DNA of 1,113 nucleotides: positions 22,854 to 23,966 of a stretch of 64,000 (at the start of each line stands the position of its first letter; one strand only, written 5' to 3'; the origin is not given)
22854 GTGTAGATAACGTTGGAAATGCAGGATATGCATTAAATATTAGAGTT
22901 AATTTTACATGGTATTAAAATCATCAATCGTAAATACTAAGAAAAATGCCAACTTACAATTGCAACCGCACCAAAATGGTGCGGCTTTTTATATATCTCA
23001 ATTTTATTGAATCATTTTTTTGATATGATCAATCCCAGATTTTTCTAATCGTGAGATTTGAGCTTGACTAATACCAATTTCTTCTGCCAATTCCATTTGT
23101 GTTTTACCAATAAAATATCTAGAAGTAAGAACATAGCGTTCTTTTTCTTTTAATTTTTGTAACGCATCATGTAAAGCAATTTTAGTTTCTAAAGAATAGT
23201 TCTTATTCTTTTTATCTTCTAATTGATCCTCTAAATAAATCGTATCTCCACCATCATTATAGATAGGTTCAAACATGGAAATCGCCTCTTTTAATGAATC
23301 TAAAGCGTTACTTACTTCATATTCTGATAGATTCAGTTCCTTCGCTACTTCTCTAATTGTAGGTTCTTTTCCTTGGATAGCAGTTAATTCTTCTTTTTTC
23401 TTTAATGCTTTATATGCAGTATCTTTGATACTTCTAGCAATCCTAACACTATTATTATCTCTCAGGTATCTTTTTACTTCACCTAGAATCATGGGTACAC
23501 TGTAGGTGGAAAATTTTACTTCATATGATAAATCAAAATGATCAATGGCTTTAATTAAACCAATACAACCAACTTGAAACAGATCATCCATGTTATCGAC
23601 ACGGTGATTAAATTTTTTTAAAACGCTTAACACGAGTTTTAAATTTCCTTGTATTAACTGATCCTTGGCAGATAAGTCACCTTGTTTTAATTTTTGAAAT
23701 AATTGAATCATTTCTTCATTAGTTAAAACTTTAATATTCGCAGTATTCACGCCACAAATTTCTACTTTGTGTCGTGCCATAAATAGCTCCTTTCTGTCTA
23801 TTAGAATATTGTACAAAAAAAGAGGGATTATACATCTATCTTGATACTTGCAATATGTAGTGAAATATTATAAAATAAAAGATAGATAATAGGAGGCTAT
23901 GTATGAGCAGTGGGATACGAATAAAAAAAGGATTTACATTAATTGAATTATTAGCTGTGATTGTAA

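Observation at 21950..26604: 968-bp perfect direct repeat gives pilin genes 2 and 3 identical 3' ends and brackets sigG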

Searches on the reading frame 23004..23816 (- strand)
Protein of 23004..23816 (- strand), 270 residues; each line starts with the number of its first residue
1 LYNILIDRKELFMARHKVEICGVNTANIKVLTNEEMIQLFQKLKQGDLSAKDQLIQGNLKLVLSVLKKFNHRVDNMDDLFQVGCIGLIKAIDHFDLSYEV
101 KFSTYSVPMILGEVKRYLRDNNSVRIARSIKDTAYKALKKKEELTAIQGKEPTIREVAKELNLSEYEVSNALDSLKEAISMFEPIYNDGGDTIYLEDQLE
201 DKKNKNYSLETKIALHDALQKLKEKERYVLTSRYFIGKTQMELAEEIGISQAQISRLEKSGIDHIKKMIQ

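Call 4: search_protein_families(library=pfam, proteins=[window:23004-23816:-])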
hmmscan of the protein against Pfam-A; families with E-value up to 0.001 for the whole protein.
window:23004-23816:- (270 aa): 7 families
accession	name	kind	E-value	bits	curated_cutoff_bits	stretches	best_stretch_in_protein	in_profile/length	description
PF04542.20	Sigma70_r2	-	5.3e-16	58.6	24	1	54-122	1-69/71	Sigma-70 region 2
PF04545.22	Sigma70_r4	-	1.7e-13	50.2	24.1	1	218-267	1-50/50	Sigma-70, region 4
PF04539.22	Sigma70_r3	-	2.5e-09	37.6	25.3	1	135-192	4-61/78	Sigma-70 region 3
PF08281.18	Sigma70_r4_2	-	2.1e-07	30.9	25.7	1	214-252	3-41/54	Sigma-70, region 4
PF12802.13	MarR_2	-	3.4e-06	27.5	27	0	146-177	13-46/61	MarR family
PF01381.28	HTH_3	-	1.2e-05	25.7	23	1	237-259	9-31/55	Helix-turn-helix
PF07638.17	Sigma70_ECF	-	0.00013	22.3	21.1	0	189-256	100-170/185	ECF sigma factor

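Call 7: search_protein_families(library=ncbifam, proteins=[window:23004-23816:-])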
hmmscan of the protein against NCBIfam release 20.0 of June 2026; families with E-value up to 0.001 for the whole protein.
window:23004-23816:- (270 aa): 61 families (the best 25 are shown)
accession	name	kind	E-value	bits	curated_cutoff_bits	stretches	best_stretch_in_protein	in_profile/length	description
NF006071.0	PRK08215.1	equivalog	6.8e-114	379.8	372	1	13-270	1-258/258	RNA polymerase sporulation sigma factor SigG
TIGR02850.1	spore_sigG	equivalog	1.4e-109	365.5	457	1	16-269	1-254/254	RNA polymerase sporulation sigma factor SigG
TIGR02885.1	spore_sigF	equivalog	1.2e-81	273.9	321.45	1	39-268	1-230/231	RNA polymerase sporulation sigma factor SigF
NF004052.0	PRK05572.1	subfamily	5.2e-81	271.8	311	1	27-269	10-250/252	SigF/SigG family RNA polymerase sporulation sigma factor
TIGR02980.1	SigBFG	subfamily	1e-74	251.1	234.35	1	49-269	3-226/227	SigB/SigF/SigG family RNA polymerase sigma factor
NF005644.0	PRK07408.1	subfamily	2.6e-42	145.3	261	1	33-270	10-254/258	RNA polymerase sigma factor SigF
TIGR02941.1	Sigma_B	equivalog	3.4e-42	144.7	315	1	31-269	10-253/255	RNA polymerase sigma factor SigB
NF005514.0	PRK07122.1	subfamily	5.4e-38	130.6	372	1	49-265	40-259/264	RNA polymerase sigma factor SigF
TIGR02937.1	sigma70-ECF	superfamily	6.7e-35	120.1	42.9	2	50-133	2-85/165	sigma-70 family RNA polymerase sigma factor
NF004471.0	PRK05803.1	subfamily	8.1e-33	113.6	252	2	26-132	27-133/235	RNA polymerase sporulation sigma factor SigK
TIGR02997.1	Sig70-cyanoRpoD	subfamily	1.6e-32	113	384.5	1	30-265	56-297/298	RNA polymerase sigma factor, RpoD/SigA family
NF006158.0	PRK08301.1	equivalog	6.7e-32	110.8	339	2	14-132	24-142/241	RNA polymerase sporulation sigma factor SigE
NF006666.0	PRK09210.1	equivalog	4.7e-31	108.4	572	1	27-249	110-336/370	RNA polymerase sigma factor RpoD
TIGR02393.1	RpoD_Cterm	equivalog_domain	1.4e-30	106.7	354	1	50-263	1-222/238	RNA polymerase sigma factor RpoD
TIGR02835.1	spore_sigmaE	equivalog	1.4e-30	106.4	348.6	2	13-141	16-144/234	RNA polymerase sporulation sigma factor SigE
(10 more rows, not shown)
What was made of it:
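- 23004..23780 (-): sigG (258 aa). It is on the opposite strand to spoIIGA-sigE and lies between the two repeat copies. NCBIfam NF006071 SigG scores 379.8 bits against a cut-off of 372 (call 7).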

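Call 29: find_encoding_contigs(protein=window:23004-23780:-, flank=10000, max_places=10)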
Protein window:23004-23780:- (258 aa): 12 contigs read that carry it; 10 places shown.
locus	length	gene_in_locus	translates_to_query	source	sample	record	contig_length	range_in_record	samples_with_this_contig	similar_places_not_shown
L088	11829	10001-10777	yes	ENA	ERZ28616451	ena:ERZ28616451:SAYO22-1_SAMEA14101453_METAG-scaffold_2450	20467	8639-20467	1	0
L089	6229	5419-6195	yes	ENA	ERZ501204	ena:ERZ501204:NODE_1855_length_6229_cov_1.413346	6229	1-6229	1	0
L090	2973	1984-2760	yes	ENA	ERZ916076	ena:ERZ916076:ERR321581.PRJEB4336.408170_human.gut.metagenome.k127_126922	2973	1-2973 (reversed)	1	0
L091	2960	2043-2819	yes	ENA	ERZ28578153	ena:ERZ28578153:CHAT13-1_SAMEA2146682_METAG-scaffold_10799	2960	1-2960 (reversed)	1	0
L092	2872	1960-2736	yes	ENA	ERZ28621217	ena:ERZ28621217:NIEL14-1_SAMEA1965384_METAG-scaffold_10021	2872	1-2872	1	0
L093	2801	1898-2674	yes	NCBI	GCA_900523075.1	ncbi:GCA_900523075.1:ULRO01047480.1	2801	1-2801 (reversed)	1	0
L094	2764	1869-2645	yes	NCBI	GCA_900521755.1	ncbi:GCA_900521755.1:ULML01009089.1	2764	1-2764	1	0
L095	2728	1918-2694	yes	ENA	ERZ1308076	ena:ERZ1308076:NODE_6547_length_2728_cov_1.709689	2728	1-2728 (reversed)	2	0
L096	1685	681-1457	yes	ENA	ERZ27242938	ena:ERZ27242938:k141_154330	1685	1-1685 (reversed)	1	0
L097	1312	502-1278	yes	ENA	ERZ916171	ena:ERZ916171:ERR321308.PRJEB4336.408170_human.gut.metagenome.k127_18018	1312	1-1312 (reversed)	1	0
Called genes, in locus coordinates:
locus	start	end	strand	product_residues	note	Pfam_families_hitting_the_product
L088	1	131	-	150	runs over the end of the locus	PF01252:Peptidase_A8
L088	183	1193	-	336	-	PF02424:ApbE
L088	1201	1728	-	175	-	-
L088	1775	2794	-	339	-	PF13439:Glyco_transf_4, PF13579:Glyco_trans_4_4 (weak), PF00534:Glycos_transf_1, PF13692:Glyco_trans_1_4, PF13524:Glyco_trans_1_2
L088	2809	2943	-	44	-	-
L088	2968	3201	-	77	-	PF05239:PRC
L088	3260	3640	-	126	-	-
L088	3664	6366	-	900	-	PF07963:N_methyl (faint), PF24893:DUF7743 (weak)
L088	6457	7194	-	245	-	-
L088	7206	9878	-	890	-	PF07963:N_methyl (weak), PF24893:DUF7743 (weak)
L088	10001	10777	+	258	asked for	PF04542:Sigma70_r2, PF04539:Sigma70_r3, PF12802:MarR_2 (faint), PF01381:HTH_3 (faint), PF08281:Sigma70_r4_2 (weak), PF04545:Sigma70_r4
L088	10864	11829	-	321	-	?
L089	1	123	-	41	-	?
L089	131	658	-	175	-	-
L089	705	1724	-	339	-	PF13439:Glyco_transf_4, PF13579:Glyco_trans_4_4 (weak), PF00534:Glycos_transf_1, PF13692:Glyco_trans_1_4, PF13524:Glyco_trans_1_2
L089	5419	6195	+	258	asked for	PF04542:Sigma70_r2, PF04539:Sigma70_r3, PF12802:MarR_2 (faint), PF01381:HTH_3 (faint), PF08281:Sigma70_r4_2 (weak), PF04545:Sigma70_r4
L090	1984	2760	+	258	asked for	PF04542:Sigma70_r2, PF04539:Sigma70_r3, PF12802:MarR_2 (faint), PF01381:HTH_3 (faint), PF08281:Sigma70_r4_2 (weak), PF04545:Sigma70_r4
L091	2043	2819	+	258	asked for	PF04542:Sigma70_r2, PF04539:Sigma70_r3, PF12802:MarR_2 (faint), PF01381:HTH_3 (faint), PF08281:Sigma70_r4_2 (weak), PF04545:Sigma70_r4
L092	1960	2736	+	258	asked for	PF04542:Sigma70_r2, PF04539:Sigma70_r3, PF12802:MarR_2 (faint), PF01381:HTH_3 (faint), PF08281:Sigma70_r4_2 (weak), PF04545:Sigma70_r4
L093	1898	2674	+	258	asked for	PF04542:Sigma70_r2, PF04539:Sigma70_r3, PF12802:MarR_2 (faint), PF01381:HTH_3 (faint), PF08281:Sigma70_r4_2 (weak), PF04545:Sigma70_r4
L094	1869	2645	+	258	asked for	PF04542:Sigma70_r2, PF04539:Sigma70_r3, PF12802:MarR_2 (faint), PF01381:HTH_3 (faint), PF08281:Sigma70_r4_2 (weak), PF04545:Sigma70_r4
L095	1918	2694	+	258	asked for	PF04542:Sigma70_r2, PF04539:Sigma70_r3, PF12802:MarR_2 (faint), PF01381:HTH_3 (faint), PF08281:Sigma70_r4_2 (weak), PF04545:Sigma70_r4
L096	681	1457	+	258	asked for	PF04542:Sigma70_r2, PF04539:Sigma70_r3, PF12802:MarR_2 (faint), PF01381:HTH_3 (faint), PF08281:Sigma70_r4_2 (weak), PF04545:Sigma70_r4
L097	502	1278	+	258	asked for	PF04542:Sigma70_r2, PF04539:Sigma70_r3, PF12802:MarR_2 (faint), PF01381:HTH_3 (faint), PF08281:Sigma70_r4_2 (weak), PF04545:Sigma70_r4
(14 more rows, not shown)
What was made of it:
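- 23004..23780 (-): The identical protein occurs on 12 contigs from gut metagenomes (call 29).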
